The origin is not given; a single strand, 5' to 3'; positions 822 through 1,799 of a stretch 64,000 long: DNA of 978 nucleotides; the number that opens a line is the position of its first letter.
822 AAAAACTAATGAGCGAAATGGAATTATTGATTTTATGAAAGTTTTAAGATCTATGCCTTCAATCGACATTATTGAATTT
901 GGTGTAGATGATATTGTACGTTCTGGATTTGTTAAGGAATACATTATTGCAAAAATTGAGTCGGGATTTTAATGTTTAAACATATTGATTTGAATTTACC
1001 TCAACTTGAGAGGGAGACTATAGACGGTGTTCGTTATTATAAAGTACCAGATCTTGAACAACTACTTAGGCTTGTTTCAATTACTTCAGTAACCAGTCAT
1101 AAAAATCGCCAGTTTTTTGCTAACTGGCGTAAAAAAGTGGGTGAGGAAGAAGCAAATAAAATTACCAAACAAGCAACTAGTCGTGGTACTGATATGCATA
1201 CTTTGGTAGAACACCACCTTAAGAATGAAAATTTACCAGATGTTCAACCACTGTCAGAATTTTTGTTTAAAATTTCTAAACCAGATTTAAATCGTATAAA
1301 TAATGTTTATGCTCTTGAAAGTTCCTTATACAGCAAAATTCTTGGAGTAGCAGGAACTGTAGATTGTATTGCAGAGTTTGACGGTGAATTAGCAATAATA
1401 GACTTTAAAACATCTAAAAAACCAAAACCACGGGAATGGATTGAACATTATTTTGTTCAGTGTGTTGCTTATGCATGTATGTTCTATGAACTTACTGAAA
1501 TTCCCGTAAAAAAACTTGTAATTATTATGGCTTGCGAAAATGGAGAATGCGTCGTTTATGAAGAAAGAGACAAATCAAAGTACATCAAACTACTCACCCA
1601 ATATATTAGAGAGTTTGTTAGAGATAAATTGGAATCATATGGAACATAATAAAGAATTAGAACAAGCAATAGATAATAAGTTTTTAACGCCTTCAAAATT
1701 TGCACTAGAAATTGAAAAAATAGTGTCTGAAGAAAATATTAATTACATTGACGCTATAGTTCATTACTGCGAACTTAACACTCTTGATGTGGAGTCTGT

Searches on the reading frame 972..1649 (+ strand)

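Call 7: search_protein_families(library=pfam, proteins=[window:972-1649:+], max_evalue=0.01)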
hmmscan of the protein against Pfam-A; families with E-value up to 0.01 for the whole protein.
window:972-1649:+ (225 aa): 1 family
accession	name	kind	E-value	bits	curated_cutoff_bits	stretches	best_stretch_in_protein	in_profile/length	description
PF12705.13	PDDEXK_1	-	2.2e-07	31.5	22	1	125-214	123-219/247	PD-(D/E)XK nuclease superfamily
